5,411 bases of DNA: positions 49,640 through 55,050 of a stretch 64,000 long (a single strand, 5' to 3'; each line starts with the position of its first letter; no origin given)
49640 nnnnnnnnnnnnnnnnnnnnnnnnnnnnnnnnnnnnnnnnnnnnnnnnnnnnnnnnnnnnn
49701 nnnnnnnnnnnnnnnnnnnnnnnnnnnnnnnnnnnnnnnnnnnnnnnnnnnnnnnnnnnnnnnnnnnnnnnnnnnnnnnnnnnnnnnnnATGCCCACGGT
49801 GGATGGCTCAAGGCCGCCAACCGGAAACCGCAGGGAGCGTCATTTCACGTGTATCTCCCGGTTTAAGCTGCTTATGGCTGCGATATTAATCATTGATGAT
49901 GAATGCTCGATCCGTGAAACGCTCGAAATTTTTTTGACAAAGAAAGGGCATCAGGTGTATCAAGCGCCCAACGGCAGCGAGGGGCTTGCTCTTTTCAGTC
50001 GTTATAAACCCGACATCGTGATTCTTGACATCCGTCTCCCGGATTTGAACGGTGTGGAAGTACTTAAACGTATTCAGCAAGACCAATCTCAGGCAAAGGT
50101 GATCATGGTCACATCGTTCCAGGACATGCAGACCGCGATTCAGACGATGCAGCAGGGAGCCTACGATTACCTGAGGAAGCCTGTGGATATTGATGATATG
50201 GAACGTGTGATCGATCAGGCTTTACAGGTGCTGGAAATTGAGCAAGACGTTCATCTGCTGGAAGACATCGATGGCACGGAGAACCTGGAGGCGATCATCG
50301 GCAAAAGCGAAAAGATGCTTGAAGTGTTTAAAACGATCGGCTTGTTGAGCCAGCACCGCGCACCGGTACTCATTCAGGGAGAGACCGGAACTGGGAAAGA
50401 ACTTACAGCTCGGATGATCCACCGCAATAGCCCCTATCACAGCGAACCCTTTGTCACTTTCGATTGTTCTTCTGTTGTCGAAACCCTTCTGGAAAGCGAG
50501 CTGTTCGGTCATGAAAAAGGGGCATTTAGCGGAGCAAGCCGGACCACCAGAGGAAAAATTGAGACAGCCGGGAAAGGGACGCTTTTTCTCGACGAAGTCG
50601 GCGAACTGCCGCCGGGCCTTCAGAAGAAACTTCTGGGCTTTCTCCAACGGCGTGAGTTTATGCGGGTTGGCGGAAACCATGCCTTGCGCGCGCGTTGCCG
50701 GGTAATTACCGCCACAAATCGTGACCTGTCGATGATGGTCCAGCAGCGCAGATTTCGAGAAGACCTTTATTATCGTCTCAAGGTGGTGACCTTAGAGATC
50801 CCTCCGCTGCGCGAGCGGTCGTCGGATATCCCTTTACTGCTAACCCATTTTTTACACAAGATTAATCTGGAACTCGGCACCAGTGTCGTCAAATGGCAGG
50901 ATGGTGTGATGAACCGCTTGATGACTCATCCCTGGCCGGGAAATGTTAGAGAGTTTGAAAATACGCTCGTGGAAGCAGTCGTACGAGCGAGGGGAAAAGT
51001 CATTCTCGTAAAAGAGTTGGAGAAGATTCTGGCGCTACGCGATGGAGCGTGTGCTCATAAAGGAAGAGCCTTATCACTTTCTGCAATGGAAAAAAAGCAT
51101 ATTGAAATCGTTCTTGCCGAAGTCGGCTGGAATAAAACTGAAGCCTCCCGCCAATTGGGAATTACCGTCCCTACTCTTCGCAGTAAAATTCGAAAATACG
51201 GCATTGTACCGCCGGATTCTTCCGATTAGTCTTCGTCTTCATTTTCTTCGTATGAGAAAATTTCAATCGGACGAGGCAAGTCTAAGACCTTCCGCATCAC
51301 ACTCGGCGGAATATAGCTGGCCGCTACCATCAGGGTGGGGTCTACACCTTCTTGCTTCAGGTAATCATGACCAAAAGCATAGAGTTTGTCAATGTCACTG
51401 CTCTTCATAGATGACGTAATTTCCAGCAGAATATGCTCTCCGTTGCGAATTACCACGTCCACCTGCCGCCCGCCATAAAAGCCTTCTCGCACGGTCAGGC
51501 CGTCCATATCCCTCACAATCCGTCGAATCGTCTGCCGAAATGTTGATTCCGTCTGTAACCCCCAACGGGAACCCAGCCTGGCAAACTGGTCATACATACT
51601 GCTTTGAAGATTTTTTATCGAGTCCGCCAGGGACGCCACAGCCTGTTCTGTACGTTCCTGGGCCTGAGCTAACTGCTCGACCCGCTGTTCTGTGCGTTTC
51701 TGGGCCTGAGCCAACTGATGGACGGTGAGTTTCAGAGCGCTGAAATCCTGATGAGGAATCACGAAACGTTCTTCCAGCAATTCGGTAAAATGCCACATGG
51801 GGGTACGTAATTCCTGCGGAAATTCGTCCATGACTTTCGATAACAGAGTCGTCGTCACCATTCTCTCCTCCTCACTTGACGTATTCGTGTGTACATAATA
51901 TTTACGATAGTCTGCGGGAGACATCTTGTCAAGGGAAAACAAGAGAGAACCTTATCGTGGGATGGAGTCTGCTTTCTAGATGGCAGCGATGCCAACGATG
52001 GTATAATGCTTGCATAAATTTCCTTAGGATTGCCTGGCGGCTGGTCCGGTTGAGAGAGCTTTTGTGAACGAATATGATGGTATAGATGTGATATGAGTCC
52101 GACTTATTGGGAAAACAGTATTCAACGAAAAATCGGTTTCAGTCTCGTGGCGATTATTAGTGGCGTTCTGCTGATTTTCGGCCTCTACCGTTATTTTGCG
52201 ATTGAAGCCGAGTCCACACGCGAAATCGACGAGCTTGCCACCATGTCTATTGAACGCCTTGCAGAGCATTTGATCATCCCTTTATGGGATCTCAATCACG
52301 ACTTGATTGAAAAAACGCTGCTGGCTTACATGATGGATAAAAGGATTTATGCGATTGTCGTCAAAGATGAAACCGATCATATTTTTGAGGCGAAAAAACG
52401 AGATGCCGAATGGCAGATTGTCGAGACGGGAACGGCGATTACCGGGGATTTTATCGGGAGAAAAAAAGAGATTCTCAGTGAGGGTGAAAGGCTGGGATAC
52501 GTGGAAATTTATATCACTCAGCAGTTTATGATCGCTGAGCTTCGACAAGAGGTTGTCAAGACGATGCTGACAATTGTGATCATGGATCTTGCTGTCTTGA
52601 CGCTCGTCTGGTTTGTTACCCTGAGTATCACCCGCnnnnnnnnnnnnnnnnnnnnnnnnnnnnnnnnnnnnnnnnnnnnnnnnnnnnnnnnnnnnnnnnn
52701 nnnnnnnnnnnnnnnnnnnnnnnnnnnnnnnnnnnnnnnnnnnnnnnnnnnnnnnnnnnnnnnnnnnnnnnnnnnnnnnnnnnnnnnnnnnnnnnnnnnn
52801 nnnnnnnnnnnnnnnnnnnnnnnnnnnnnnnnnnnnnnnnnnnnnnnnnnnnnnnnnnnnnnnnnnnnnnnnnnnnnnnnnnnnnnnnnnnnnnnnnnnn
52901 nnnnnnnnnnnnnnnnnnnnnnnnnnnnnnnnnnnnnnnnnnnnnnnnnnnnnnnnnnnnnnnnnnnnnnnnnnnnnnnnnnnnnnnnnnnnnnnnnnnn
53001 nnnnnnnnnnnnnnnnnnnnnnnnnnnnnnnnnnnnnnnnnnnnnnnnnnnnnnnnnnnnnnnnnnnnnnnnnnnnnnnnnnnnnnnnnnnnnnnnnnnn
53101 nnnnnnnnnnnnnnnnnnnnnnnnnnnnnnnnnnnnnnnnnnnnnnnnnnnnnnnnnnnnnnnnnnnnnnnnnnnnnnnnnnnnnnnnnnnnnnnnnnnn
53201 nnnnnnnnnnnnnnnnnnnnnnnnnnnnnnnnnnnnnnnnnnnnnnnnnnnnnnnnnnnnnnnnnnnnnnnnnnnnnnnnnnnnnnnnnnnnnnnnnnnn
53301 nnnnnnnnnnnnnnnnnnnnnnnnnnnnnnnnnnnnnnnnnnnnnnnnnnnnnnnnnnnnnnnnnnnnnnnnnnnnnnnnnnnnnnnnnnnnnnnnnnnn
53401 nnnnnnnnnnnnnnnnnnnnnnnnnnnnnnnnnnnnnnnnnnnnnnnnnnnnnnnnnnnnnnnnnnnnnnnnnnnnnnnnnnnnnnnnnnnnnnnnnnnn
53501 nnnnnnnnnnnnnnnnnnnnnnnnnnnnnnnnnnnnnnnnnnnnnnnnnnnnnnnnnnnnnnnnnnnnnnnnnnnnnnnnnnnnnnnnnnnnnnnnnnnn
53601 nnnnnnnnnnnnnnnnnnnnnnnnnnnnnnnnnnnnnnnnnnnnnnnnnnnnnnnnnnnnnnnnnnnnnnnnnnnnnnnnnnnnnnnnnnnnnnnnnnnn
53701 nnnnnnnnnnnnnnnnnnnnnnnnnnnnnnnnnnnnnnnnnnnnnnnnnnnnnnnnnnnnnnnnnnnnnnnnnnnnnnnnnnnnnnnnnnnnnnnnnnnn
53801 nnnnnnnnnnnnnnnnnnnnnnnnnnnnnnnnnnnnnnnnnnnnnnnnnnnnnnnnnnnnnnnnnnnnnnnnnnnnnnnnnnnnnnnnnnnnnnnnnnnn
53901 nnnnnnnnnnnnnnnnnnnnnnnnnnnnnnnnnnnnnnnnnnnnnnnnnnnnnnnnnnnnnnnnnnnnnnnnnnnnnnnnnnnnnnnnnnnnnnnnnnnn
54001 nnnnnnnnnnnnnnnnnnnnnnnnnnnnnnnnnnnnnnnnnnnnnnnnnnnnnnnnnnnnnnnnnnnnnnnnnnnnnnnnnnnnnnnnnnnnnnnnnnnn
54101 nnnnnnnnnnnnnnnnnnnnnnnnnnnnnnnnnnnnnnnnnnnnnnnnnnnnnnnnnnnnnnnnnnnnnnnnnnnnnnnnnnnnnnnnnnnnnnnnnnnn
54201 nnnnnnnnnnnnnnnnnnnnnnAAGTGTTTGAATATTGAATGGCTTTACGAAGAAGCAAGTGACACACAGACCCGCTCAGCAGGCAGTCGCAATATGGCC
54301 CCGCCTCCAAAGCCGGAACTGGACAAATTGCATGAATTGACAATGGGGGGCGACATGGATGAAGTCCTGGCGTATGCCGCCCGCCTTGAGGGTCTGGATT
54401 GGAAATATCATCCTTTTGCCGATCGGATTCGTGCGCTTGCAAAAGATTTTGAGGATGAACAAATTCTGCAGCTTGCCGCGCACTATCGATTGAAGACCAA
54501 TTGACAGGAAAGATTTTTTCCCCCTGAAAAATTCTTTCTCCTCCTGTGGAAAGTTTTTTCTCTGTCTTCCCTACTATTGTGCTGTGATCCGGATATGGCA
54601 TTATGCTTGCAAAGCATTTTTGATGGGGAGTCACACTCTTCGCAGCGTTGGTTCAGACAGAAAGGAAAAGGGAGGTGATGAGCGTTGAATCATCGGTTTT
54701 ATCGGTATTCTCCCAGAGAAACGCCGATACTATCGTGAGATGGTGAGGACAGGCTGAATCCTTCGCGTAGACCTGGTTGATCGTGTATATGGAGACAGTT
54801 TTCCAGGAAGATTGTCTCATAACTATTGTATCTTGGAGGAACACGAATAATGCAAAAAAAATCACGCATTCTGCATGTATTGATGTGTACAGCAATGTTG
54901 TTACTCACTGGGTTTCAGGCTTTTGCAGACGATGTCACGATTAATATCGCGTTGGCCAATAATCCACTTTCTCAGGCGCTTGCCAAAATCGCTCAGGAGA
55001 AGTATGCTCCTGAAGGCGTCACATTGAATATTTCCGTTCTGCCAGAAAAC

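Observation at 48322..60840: Two near-identical sigma54 promoters wire an NtrC-type activator and two hybrid kinases to a polyol/sugar ABC-transporter and dehydrogenase operon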

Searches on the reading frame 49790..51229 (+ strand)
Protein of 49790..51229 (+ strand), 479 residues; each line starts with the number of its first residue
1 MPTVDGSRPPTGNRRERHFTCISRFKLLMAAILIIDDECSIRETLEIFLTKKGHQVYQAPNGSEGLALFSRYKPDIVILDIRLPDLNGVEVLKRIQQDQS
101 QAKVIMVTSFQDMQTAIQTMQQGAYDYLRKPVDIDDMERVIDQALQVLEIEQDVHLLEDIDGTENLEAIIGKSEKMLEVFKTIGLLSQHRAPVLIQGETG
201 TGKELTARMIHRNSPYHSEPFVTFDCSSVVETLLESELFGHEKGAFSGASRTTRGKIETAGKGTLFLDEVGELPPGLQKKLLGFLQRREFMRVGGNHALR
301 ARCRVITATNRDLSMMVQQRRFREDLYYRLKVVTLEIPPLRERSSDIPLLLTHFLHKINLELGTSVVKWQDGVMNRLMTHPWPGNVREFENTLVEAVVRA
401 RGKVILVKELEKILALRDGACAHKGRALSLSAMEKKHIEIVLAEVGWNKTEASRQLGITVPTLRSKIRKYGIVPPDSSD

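Call 4: search_protein_families(library=pfam, proteins=[window:49790-51229:+])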
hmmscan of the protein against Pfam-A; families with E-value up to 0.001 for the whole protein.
window:49790-51229:+ (479 aa): 10 families
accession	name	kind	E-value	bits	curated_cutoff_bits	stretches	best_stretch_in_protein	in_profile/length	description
PF00158.32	Sigma54_activat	-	1.4e-64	217.2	20.2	1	169-335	1-167/168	Sigma-54 interaction domain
PF00072.30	Response_reg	-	5.6e-30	104.2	30.2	1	32-141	1-110/111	Response regulator receiver domain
PF14532.12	Sigma54_activ_2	-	2.1e-24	86.8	25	1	170-340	1-138/138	Sigma-54 interaction domain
PF25601.1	AAA_lid_14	-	1.5e-20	73.3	27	1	341-414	1-74/87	AAA+ ATPase lid domain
PF02954.25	HTH_8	-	1.7e-11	44.1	22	1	430-470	2-42/42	Bacterial regulatory protein, Fis family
PF07724.20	AAA_2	-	6.1e-07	30.1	27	1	193-317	6-131/166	AAA domain (Cdc48 subfamily)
PF00004.35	AAA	-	1.4e-05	25.9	21.2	1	193-313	1-112/131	ATPase family associated with various cellular activities (AAA)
PF07728.20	AAA_5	-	4.5e-05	23.9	22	1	192-311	1-123/139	AAA domain (dynein-related subfamily)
PF01078.27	Mg_chelatase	-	0.00022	21.1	20.3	0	246-311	91-158/207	Magnesium chelatase, subunit ChlI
PF12775.13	AAA_7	-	0.00082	19.4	25.8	0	180-228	23-71/181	P-loop containing dynein motor region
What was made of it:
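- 49874..51229 (+): NtrC/AtoC-type sigma-54 enhancer-binding response regulator (REC-AAA+-HTH_8, 451 aa). Its GAFTGA loop reads GAFSGA. Pfam Sigma54_activat at E 1.4e-64 (call 4).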

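Call 42: search_protein_families(library=ncbifam, proteins=[window:49874-51229:+], max_evalue=0.00001)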
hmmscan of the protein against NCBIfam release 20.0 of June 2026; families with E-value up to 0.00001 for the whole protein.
window:49874-51229:+ (451 aa): 115 families (the best 25 are shown)
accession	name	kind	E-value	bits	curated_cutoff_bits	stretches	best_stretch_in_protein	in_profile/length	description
NF008469.0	PRK11361.1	equivalog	5.1e-129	430.9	714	1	3-448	6-460/461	acetoacetate metabolism transcriptional regulator AtoC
TIGR01818.1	ntrC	equivalog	3.2e-117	392.2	558.6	1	4-390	1-385/463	nitrogen regulation protein NR(I)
TIGR02915.1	PEP_resp_reg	equivalog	5.3e-116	388.1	502.6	1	4-444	1-444/445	PEP-CTERM-box response regulator transcription factor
NF008176.1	PRK10923.1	equivalog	8.1e-102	341.2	620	1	3-384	5-383/469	nitrogen regulation protein NR(I)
NF007689.0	PRK10365.1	equivalog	3.8e-101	339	760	1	3-439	7-439/441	sigma-54-dependent response regulator transcription factor ZraR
TIGR01817.1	nifA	equivalog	9.8e-97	324.9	528.85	1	134-381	191-437/534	nif-specific transcriptional activator NifA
NF041946.1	LuxO_transreg_Vib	equivalog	1.9e-95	320.4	800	1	7-383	2-377/463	quorum-sensing sigma-54 dependent transcriptional regulator LuxO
NF011695.0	PRK15115.1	equivalog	1.5e-91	307.4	763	1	2-390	7-386/445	two-component system response regulator GlrR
NF051870.1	NAssimRespRegNtrX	equivalog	1.6e-89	300.9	600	1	1-376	1-372/452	nitrogen assimilation response regulator NtrX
NF041552.1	TF_PrdR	equivalog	1.2e-86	291.3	795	1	134-443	262-577/577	sigma-54 dependent transcriptional regulator PrdR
NF003451.0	PRK05022.1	equivalog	8.9e-85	285.3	476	1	135-396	186-442/512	nitric oxide reductase transcriptional regulator NorR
NF038308.1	RNA_repair_RtcR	equivalog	1.5e-82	278.2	650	1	86-394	124-444/530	RNA repair transcriptional activator RtcR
NF050807.1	TransRegFlbDCaul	equivalog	5e-80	269.6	750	1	22-442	21-438/454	sigma-54-dependent transcriptional regulator FlbD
NF011958.0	PRK15429.1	equivalog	8.4e-80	269.2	830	1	122-445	361-687/692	formate hydrogenlyase transcriptional activator FlhA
TIGR02329.1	propionate_PrpR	equivalog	4.8e-77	259.8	499.2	1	134-439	207-524/526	propionate catabolism operon regulatory protein PrpR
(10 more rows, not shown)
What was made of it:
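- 49874..51229 (+): The best NCBIfam match is AtoC at 431 bits, below its 714-bit cut-off (call 42).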

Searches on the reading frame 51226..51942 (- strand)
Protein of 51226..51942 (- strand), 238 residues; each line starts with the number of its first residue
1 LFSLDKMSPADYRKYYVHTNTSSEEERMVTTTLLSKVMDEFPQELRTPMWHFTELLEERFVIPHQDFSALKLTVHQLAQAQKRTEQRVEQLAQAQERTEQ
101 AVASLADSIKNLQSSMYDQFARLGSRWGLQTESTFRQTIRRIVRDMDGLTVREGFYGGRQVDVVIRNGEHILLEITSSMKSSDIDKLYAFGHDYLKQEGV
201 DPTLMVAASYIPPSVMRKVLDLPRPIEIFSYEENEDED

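Call 4: search_protein_families(library=pfam, proteins=[window:51226-51942:-])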
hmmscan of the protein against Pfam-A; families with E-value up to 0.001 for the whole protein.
window:51226-51942:- (238 aa): 2 families
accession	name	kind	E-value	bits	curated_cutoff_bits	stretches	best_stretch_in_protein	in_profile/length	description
PF07788.17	PDDEXK_10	-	3.8e-10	40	21.2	1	161-214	5-59/74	PD-(D/E)XK nuclease superfamily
PF12644.12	DUF3782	-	1.1e-09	38.7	24.4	1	89-152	4-63/78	Protein of unknown function (DUF3782)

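Call 42: search_protein_families(library=ncbifam, proteins=[window:51226-51864:-], max_evalue=0.00001)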
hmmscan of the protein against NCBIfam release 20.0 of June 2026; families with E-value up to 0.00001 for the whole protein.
window:51226-51864:- (212 aa): 0 families

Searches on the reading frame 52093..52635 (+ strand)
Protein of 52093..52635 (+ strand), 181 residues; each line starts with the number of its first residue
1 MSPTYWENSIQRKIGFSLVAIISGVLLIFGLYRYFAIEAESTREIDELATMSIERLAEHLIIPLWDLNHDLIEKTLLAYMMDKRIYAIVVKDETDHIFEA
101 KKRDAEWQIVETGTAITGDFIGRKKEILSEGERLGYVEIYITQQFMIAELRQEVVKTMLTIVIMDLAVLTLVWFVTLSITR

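Call 66: predict_structure(alignment_id=A4)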
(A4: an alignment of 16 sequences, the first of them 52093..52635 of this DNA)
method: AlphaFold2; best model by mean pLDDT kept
length: 181 residues; sequences in the alignment: 16
mean_pLDDT: 73.4   pTM: 0.52
mean pLDDT of the five models: 73.4, 71.5, 70.9, 68.6, 67.2
residues with pLDDT >= 90: 0; 70-90: 132; 50-70: 46; < 50: 3
segments of 3 or more residues with pLDDT < 50: none
pLDDT, mean of each block of 10 residues (from residue 1): 55 69 76 75 73 80 79 84 79 77 79 67 75 78 63 70 76 69 51
secondary structure, 60 per line:
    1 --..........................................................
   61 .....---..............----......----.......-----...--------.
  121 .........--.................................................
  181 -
elements in order: H3-65 H69-82 E87-92 E97-103 E109-111 E120-129 E132-142 H143-180
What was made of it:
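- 52093..54504 (+): HK2: a membrane hybrid kinase (TM, ~125-aa periplasmic Cache/PDC-like domain, TM, HAMP, HAMP_2, HisKA, HATPase_c, REC, then a 90-aa conserved tail without a conserved His). AlphaFold2 model with pLDDT 73 (call 66).
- On Cache/PDC extracytoplasmic sensor domain (HK2 residues ~35-160): The AF2 model (pLDDT 73) shows this topology (call 66).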

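Call 68: fold_search(model_id=the predicted structure, library=pdb)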
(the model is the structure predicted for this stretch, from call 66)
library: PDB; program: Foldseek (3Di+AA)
matches with E <= 10: 426; with E <= 0.001: 0
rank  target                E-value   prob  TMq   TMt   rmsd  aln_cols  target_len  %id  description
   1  7psg_A                2.8e-03  1.00  0.46  0.33   5.0       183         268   14  Structure of the ligand binding domain of the PacA (ECA2226) chemoreceptor of Pectobacterium atrosepticum SCRI1043 in  (released 2022-05-11)
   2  9ebw_A                2.8e-03  0.98  0.32  0.14  12.5       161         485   10  Chimeric fluorescence biosensor formed from a lactate-binding protein and GFP, bound to lactate (released 2025-03-19)
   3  4u64                  4.1e-03  1.00  0.43  0.57   7.2       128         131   13  Structure of the periplasmic output domain of the Legionella pneumophila LapD ortholog CdgS9 in the apo state (released 2014-08-13)
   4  6w3s_A                5.3e-03  1.00  0.47  0.36   6.2       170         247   10  Crystal structure of ligand-binding domain of Campylobacter jejuni chemoreceptor Tlp3 in complex with L-leucine (released 2020-05-20)
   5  3cwf_B                5.6e-03  1.00  0.37  0.58   5.8       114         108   17  Crystal structure of PAS domain of two-component sensor histidine kinase (released 2008-05-06)
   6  2p7j_B                6.4e-03  1.00  0.47  0.33   6.2       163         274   11  Crystal structure of the domain of putative sensory box/GGDEF family protein from Vibrio parahaemolyticus (released 2007-05-01)
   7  7psg_C                6.4e-03  1.00  0.44  0.32   5.1       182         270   14  Structure of the ligand binding domain of the PacA (ECA2226) chemoreceptor of Pectobacterium atrosepticum SCRI1043 in  (released 2022-05-11)
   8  4onx_B                7.3e-03  1.00  0.38  0.53   7.0       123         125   10  2.8 Angstrom Crystal Structure of Sensor Domain of Histidine Kinase from Clostridium perfringens. (released 2014-03-05)
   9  4onx_E                8.3e-03  1.00  0.38  0.51   6.8       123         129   10  2.8 Angstrom Crystal Structure of Sensor Domain of Histidine Kinase from Clostridium perfringens. (released 2014-03-05)
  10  2p7j_A                8.8e-03  1.00  0.50  0.36   4.5       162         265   11  Crystal structure of the domain of putative sensory box/GGDEF family protein from Vibrio parahaemolyticus (released 2007-05-01)
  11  3lie_A                8.8e-03  1.00  0.48  0.34   4.8       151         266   12  Crystal Structure of the extracellular domain of the putative histidine kinase vpHK1S-Z8 (released 2010-05-05)
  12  3cwf_A                8.8e-03  1.00  0.37  0.59   6.3       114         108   16  Crystal structure of PAS domain of two-component sensor histidine kinase (released 2008-05-06)
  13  7psg_B                1.1e-02  1.00  0.46  0.33   5.2       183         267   15  Structure of the ligand binding domain of the PacA (ECA2226) chemoreceptor of Pectobacterium atrosepticum SCRI1043 in  (released 2022-05-11)
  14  3lie_B                1.2e-02  1.00  0.50  0.36   4.6       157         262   12  Crystal Structure of the extracellular domain of the putative histidine kinase vpHK1S-Z8 (released 2010-05-05)
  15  3lid_A                1.5e-02  1.00  0.47  0.33   7.3       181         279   10  Crystal Structure of the extracellular domain of the putative histidine kinase vpHK1S-Z8 (released 2010-05-05)
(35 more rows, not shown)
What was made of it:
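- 52093..54504 (+): All top Foldseek hits are Cache/PDC sensor domains, at weak E-values of 3e-3 or worse (call 68).
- On Cache/PDC extracytoplasmic sensor domain (HK2 residues ~35-160): The Foldseek hits are all Cache/PDC domains, but the best E is 2.8e-3 and TM is 0.4-0.5 (call 68).
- Closest known: DctB/DctD-dctA. Same: DctB sensor structures are among the fold hits (call 68).
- The HK2 sensor domain has a Cache/PDC-like fold (calls 66, 68).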

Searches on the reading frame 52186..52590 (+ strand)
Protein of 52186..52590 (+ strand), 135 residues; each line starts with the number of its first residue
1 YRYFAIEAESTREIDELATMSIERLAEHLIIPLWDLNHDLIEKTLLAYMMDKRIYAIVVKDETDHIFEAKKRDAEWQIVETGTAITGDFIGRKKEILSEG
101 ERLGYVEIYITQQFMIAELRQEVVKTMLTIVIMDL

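Call 87: search_protein_families(library=pfam, proteins=[window:52186-52590:+], max_evalue=10)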
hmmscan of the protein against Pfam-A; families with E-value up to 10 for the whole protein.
window:52186-52590:+ (135 aa): 0 families
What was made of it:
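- On Unorthodox (His-Asp-His) hybrid kinase such as BarA/ArcB/TorS: The tail has no Pfam Hpt match at E up to 10 (call 87).
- On Cache/PDC extracytoplasmic sensor domain (HK2 residues ~35-160): There is no Pfam hit (call 87).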

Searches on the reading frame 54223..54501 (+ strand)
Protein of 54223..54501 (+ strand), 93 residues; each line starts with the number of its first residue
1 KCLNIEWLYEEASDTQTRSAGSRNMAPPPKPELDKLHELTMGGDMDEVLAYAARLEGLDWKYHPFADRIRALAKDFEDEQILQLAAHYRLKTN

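Call 87: search_protein_families(library=pfam, proteins=[window:54223-54501:+], max_evalue=10)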
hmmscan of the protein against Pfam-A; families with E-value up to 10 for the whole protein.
window:54223-54501:+ (93 aa): 1 family
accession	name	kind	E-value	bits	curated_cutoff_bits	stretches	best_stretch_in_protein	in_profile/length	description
PF18455.6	GBR2_CC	-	0.15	12.4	25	1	52-78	7-33/39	Gamma-aminobutyric acid type B receptor subunit 2 coiled-coil domain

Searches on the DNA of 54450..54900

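Call 58: search_rna_families(source=window, start=54450, end=54900, threshold=evalue, max_evalue=5)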
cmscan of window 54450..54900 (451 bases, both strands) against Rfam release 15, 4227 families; matches with E-value up to 5: 1.
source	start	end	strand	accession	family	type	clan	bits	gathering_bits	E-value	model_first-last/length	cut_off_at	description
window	54490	54590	+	RF02091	DAOA-AS1_2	Gene; lncRNA;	-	13.1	43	0.7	1-205/205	no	DAOA antisense RNA 1 conserved region 2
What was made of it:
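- Tried and rejected: There was no Rfam hit at E up to 5 apart from a spurious lncRNA match (call 58).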
